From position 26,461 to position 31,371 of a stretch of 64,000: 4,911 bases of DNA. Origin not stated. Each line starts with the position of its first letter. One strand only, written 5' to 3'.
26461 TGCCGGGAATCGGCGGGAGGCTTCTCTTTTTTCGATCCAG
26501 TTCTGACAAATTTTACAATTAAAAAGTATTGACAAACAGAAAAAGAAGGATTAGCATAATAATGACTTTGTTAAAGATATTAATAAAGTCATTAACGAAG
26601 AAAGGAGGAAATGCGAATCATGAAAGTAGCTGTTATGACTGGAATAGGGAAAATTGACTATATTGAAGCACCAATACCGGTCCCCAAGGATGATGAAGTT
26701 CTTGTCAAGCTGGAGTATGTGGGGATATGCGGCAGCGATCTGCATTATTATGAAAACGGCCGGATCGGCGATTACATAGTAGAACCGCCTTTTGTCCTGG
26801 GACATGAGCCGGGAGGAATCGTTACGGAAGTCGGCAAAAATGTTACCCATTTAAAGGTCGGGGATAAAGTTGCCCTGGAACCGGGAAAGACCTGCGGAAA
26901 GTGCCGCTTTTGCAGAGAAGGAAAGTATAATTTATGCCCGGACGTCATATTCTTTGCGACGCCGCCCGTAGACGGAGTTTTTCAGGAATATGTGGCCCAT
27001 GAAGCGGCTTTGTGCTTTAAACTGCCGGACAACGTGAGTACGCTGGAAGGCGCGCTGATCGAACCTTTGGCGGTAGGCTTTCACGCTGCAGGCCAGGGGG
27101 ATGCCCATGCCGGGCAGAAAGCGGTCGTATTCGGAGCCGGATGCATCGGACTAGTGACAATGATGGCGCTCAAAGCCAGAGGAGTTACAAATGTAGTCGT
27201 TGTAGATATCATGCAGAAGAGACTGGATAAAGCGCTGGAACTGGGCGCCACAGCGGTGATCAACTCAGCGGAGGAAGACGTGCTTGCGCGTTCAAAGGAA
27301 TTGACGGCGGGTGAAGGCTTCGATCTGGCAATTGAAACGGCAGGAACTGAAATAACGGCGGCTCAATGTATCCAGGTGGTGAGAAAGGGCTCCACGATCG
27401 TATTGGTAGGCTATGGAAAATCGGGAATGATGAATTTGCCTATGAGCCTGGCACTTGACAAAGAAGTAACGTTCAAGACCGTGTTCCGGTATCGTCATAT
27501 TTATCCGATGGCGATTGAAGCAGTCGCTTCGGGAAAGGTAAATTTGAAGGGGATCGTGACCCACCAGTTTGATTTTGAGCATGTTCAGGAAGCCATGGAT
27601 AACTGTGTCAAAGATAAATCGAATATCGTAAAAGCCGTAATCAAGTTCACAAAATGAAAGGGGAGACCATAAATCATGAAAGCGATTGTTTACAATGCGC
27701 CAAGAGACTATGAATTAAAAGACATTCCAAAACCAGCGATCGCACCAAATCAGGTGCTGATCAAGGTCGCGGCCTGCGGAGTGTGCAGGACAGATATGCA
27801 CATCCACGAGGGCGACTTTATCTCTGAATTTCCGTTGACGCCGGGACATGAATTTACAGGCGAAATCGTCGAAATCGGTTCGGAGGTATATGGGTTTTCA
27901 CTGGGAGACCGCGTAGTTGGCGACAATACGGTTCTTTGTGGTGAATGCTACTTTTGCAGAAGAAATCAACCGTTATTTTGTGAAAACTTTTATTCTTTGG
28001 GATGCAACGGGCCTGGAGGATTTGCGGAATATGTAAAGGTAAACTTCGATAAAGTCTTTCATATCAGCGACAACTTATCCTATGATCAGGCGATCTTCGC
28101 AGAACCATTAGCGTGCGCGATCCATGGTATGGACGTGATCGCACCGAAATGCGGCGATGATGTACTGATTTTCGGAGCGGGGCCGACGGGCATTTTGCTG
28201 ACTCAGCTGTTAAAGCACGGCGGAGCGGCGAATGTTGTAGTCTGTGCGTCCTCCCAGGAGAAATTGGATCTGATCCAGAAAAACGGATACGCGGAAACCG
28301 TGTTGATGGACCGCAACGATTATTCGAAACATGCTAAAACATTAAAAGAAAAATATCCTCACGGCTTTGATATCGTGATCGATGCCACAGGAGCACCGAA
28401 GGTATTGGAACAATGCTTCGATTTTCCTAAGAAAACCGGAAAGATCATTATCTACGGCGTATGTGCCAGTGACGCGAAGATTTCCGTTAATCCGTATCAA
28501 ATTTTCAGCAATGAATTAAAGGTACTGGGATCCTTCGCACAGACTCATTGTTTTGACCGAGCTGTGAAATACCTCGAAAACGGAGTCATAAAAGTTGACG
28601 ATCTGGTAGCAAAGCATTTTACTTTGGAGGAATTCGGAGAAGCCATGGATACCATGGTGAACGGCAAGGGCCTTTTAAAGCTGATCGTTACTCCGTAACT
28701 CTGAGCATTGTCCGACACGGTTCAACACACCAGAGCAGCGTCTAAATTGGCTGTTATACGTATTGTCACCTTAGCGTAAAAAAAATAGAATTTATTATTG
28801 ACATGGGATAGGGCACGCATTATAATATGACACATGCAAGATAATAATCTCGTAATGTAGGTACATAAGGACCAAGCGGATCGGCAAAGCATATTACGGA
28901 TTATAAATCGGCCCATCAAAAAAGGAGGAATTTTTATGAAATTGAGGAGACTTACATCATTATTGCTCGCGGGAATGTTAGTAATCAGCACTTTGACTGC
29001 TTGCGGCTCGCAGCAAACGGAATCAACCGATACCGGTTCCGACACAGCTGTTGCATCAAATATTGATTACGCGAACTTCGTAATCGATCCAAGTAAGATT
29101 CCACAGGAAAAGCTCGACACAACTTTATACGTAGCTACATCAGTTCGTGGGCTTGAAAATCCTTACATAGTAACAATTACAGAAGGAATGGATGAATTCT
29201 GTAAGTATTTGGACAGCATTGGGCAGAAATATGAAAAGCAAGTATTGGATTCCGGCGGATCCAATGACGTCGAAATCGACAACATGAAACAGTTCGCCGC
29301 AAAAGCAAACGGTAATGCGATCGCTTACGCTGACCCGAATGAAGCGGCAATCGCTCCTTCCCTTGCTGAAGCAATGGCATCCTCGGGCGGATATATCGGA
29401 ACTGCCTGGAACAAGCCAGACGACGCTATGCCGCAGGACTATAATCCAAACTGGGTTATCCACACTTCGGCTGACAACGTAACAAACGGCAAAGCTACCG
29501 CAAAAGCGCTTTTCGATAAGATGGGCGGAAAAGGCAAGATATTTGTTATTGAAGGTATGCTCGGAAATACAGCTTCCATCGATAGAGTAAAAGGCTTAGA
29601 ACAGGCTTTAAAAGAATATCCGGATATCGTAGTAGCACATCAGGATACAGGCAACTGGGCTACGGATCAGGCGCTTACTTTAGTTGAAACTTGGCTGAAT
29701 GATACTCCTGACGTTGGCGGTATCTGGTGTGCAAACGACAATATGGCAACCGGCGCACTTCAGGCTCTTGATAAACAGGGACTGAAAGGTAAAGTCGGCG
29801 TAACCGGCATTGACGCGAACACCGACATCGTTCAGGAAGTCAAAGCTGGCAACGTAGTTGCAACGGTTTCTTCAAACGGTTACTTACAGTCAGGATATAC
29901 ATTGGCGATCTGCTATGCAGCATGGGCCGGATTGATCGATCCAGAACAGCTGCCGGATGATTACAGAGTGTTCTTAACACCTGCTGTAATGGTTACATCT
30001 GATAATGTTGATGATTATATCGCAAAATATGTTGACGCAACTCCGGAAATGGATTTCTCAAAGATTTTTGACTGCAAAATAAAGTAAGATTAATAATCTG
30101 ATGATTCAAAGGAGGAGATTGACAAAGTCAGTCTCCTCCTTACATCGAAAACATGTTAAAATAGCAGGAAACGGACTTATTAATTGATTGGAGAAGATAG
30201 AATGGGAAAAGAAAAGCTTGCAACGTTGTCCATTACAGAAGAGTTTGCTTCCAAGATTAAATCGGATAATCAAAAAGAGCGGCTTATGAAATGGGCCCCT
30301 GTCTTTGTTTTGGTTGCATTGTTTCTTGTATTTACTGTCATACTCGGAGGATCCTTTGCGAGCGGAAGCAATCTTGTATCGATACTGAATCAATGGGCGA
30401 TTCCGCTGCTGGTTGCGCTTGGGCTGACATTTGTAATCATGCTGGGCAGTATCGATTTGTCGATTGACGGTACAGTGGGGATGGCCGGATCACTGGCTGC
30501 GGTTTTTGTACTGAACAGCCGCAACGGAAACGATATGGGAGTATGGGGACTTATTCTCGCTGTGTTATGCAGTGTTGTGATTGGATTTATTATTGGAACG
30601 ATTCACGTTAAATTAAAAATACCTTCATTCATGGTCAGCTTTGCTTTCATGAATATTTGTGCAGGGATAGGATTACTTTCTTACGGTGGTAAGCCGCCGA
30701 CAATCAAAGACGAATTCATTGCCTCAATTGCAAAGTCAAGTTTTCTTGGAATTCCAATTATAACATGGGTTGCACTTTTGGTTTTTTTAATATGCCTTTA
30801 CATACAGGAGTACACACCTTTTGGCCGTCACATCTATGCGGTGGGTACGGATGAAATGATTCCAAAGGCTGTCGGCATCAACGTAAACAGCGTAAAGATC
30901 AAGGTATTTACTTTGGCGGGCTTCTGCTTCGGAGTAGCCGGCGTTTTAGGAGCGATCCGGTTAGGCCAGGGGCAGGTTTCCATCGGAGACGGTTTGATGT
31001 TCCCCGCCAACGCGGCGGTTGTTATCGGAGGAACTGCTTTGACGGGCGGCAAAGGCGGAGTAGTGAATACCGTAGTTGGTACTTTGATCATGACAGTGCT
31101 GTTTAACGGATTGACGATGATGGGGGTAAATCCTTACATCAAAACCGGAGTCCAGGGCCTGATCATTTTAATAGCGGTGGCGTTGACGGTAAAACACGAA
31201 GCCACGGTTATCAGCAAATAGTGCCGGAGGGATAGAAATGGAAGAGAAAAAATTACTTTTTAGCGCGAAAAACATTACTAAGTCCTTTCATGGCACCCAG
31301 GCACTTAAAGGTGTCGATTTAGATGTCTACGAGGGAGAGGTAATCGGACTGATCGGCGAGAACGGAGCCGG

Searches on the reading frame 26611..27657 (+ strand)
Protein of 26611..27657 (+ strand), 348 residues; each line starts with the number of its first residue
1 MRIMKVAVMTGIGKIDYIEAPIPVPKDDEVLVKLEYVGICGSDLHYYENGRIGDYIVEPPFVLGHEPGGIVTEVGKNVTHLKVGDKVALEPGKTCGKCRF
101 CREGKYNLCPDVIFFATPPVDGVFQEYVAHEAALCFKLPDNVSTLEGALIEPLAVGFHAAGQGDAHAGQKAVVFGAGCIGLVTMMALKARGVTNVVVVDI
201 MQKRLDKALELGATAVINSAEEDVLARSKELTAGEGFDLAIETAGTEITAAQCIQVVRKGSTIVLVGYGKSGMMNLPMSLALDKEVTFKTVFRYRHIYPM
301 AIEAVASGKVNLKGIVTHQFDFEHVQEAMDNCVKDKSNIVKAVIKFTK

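Call 6: search_protein_families(library=pfam, proteins=[window:26611-27657:+])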
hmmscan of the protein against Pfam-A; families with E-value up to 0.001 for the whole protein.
window:26611-27657:+ (348 aa): 6 families
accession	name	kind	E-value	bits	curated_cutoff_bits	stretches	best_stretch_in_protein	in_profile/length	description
PF08240.17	ADH_N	-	6.1e-32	110.4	23.5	1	27-140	2-104/104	Alcohol dehydrogenase GroES-like domain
PF00107.32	ADH_zinc_N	-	3.9e-27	95.2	31.8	1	179-306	2-128/129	Zinc-binding dehydrogenase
PF16912.11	Glu_dehyd_C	-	6.1e-14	52.4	34.9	1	148-346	5-211/211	Glucose dehydrogenase C-terminus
PF13602.12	ADH_zinc_N_2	-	5e-10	40.9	27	1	211-330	1-121/134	Zinc-binding dehydrogenase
PF03721.20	UDPG_MGDP_dh_N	-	2e-05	24.7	27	1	170-226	2-56/187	UDP-glucose/GDP-mannose dehydrogenase family, NAD binding domain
PF02254.24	TrkA_N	-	0.0006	20.6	23.8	1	172-227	2-57/116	TrkA-N domain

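Call 56: search_protein_families(library=ncbifam, proteins=[window:26611-27657:+], max_evalue=1e-15)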
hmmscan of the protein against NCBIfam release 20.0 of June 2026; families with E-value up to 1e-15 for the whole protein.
window:26611-27657:+ (348 aa): 19 families
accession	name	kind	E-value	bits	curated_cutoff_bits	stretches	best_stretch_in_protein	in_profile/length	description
NF007375.0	PRK09880.1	equivalog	1.2e-71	241.3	469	1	7-346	8-343/344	L-idonate 5-dehydrogenase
NF041097.1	keto_inos_dh_IolM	equivalog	6e-63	212.8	450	1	16-338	41-383/389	scyllo-inosose 3-dehydrogenase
TIGR00692.1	tdh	equivalog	9.9e-63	212.2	458.35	1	15-334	11-330/340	L-threonine 3-dehydrogenase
NF003808.0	PRK05396.1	equivalog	1.3e-60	205.1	380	1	15-338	13-334/341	L-threonine 3-dehydrogenase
NF007489.0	PRK10083.1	equivalog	1.1e-54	185.7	376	1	12-347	9-338/339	Zn-dependent oxidoreductase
NF007642.0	PRK10309.1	equivalog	5.6e-45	154.1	550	1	4-331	1-332/347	galactitol-1-phosphate 5-dehydrogenase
TIGR03989.1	Rxyl_3153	subfamily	1.1e-41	143.3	440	2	122-345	139-369/370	NDMA-dependent alcohol dehydrogenase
TIGR03451.1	mycoS_dep_FDH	equivalog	2e-41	142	512.9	1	20-344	19-356/358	S-(hydroxymethyl)mycothiol dehydrogenase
NF006940.0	PRK09422.1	equivalog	7.2e-39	133.7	344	1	4-346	1-335/338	alcohol dehydrogenase AdhP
NF010344.0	PRK13771.1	subfamily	8.9e-33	113.6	349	1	4-346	1-333/334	putative alcohol dehydrogenase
TIGR03366.1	HpnZ_proposed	hypoth_equivalog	1.3e-30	106.7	328.1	1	24-267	2-253/315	putative phosphonate catabolism associated alcohol dehydrogenase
TIGR02818.1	adh_III_F_hyde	equivalog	2e-29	102.8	543.95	1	18-112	17-108/368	S-(hydroxymethyl)glutathione dehydrogenase/class III alcohol dehydrogenase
NF047908.1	AldhRedAhr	equivalog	1.9e-25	89.5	470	1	26-336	27-326/335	NADPH-dependent aldehyde reductase Ahr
NF041172.1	AcrlCoa_red_Thmprot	equivalog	2.1e-24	86.1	500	1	4-345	1-333/334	acryloyl-CoA reductase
TIGR03201.1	dearomat_had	equivalog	3.2e-24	85.7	338.65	1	8-335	3-339/349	6-hydroxycyclohex-1-ene-1-carbonyl-CoA dehydrogenase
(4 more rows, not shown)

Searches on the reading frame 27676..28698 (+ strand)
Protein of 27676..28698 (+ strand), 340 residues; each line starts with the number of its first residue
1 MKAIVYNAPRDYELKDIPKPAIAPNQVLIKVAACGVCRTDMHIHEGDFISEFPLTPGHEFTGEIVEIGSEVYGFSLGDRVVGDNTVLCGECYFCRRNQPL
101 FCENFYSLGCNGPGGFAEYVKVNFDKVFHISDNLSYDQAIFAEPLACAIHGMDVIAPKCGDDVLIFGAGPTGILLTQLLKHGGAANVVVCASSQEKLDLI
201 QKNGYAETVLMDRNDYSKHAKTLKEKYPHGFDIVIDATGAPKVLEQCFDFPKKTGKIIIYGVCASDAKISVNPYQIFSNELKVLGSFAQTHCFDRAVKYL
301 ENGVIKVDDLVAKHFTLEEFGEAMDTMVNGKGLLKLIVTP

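Call 6: search_protein_families(library=pfam, proteins=[window:27676-28698:+])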
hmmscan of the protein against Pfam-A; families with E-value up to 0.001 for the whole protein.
window:27676-28698:+ (340 aa): 6 families
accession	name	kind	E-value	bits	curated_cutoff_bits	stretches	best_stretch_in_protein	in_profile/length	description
PF08240.17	ADH_N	-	4.6e-30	104.4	23.5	1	24-131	2-103/104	Alcohol dehydrogenase GroES-like domain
PF00107.32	ADH_zinc_N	-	1.3e-21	77.4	31.8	1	170-299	1-126/129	Zinc-binding dehydrogenase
PF16912.11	Glu_dehyd_C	-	4.4e-10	39.8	34.9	1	161-326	32-200/211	Glucose dehydrogenase C-terminus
PF13602.12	ADH_zinc_N_2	-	8e-06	27.2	27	1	215-332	8-128/134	Zinc-binding dehydrogenase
PF03435.24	Sacchrp_dh_NADP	-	0.00033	21.4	25.1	1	163-240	1-78/129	Saccharopine dehydrogenase NADP binding domain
PF01494.25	FAD_binding_3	-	0.00095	18.9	22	0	162-190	3-31/349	FAD binding domain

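Call 56: search_protein_families(library=ncbifam, proteins=[window:27676-28698:+], max_evalue=1e-15)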
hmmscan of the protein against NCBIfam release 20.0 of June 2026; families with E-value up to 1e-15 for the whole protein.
window:27676-28698:+ (340 aa): 19 families
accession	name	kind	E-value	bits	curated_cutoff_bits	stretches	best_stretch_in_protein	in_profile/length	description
NF003808.0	PRK05396.1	equivalog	3e-65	220.3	380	1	1-332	1-333/341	L-threonine 3-dehydrogenase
TIGR00692.1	tdh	equivalog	1.1e-61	208.7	458.35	1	12-332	11-333/340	L-threonine 3-dehydrogenase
NF041097.1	keto_inos_dh_IolM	equivalog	6.8e-55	186.3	450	1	6-333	35-383/389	scyllo-inosose 3-dehydrogenase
NF007489.0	PRK10083.1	equivalog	2.6e-47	161.4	376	1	1-326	1-322/339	Zn-dependent oxidoreductase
NF010344.0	PRK13771.1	subfamily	6.9e-44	150.2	349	1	1-338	1-331/334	putative alcohol dehydrogenase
NF007375.0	PRK09880.1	equivalog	3.1e-42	144.6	469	1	24-329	27-332/344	L-idonate 5-dehydrogenase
NF041172.1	AcrlCoa_red_Thmprot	equivalog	3e-38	131.6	500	1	1-339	1-333/334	acryloyl-CoA reductase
TIGR03989.1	Rxyl_3153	subfamily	2.8e-37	128.8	440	2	3-104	5-107/370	NDMA-dependent alcohol dehydrogenase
NF007642.0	PRK10309.1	equivalog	8.6e-37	127.1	550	1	1-327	1-333/347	galactitol-1-phosphate 5-dehydrogenase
TIGR03451.1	mycoS_dep_FDH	equivalog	3.9e-36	124.6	512.9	1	12-104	14-106/358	S-(hydroxymethyl)mycothiol dehydrogenase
TIGR03366.1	HpnZ_proposed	hypoth_equivalog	7.3e-31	107.5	328.1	1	20-319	1-314/315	putative phosphonate catabolism associated alcohol dehydrogenase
NF047908.1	AldhRedAhr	equivalog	1e-30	106.8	470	1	13-336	17-331/335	NADPH-dependent aldehyde reductase Ahr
NF006940.0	PRK09422.1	equivalog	1.5e-30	106.4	344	1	1-331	1-326/338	alcohol dehydrogenase AdhP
TIGR02818.1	adh_III_F_hyde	equivalog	8.8e-28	97.4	543.95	0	113-335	137-364/368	S-(hydroxymethyl)glutathione dehydrogenase/class III alcohol dehydrogenase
TIGR02824.1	quinone_pig3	subfamily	5.7e-27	94.6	296.8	0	114-288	92-264/325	putative NAD(P)H quinone oxidoreductase, PIG3 family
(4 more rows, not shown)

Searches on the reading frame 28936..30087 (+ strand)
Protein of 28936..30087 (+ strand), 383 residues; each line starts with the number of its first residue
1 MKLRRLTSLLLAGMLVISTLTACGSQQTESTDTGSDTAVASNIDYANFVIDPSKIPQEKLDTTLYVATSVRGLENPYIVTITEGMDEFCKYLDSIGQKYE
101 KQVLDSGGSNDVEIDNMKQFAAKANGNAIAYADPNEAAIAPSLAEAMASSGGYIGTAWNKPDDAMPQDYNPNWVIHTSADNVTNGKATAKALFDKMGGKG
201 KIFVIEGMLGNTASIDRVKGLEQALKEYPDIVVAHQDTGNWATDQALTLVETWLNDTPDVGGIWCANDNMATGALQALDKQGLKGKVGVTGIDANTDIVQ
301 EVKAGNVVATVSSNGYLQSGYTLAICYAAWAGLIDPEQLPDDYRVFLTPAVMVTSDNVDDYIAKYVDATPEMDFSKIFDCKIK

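Call 6: search_protein_families(library=pfam, proteins=[window:28936-30087:+])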
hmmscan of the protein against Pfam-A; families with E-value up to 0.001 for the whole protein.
window:28936-30087:+ (383 aa): 3 families
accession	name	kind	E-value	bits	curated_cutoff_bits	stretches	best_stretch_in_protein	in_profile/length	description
PF13407.12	Peripla_BP_4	-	8e-40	137.4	35.1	1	67-332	2-256/258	Periplasmic binding protein domain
PF00532.27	Peripla_BP_1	-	1.2e-10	41.7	22.2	1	70-293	8-218/281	Periplasmic binding proteins and sugar binding domain of LacI family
PF13377.12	Peripla_BP_3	-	1.5e-05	25.6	26.5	1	211-300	23-117/167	Periplasmic binding protein-like domain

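Call 56: search_protein_families(library=ncbifam, proteins=[window:28936-30087:+], max_evalue=1e-15)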
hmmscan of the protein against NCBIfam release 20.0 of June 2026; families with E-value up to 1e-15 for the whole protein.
window:28936-30087:+ (383 aa): 3 families
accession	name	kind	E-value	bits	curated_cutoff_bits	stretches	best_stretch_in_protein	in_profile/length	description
NF007254.0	PRK09701.1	equivalog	1.1e-23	83.9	335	1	67-314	28-271/311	D-allose transporter substrate-binding protein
NF007936.0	PRK10653.1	equivalog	2.3e-21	76.4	337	1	66-313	29-260/295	ribose ABC transporter substrate-binding protein RbsB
NF041827.1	YtfQ_transport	equivalog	1.7e-17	63.3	510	1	176-312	127-269/320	galactofuranose ABC transporter, galactofuranose-binding protein YtfQ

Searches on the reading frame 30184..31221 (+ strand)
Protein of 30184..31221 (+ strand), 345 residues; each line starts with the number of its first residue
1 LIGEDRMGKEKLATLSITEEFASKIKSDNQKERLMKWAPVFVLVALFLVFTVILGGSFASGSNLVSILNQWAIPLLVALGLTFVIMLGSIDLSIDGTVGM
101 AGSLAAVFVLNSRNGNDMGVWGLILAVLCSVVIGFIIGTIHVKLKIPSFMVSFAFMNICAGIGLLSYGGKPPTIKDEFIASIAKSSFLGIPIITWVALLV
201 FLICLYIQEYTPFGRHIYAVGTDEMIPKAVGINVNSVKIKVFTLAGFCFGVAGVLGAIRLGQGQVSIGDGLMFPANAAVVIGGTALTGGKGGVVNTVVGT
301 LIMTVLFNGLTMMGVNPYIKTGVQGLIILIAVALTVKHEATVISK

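Call 6: search_protein_families(library=pfam, proteins=[window:30184-31221:+])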
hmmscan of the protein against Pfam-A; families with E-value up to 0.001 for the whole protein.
window:30184-31221:+ (345 aa): 1 family
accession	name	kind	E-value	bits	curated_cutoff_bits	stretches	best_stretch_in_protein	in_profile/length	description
PF02653.21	BPD_transp_2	-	2.8e-39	135.3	26.8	1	64-332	2-269/269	Branched-chain amino acid transport system / permease component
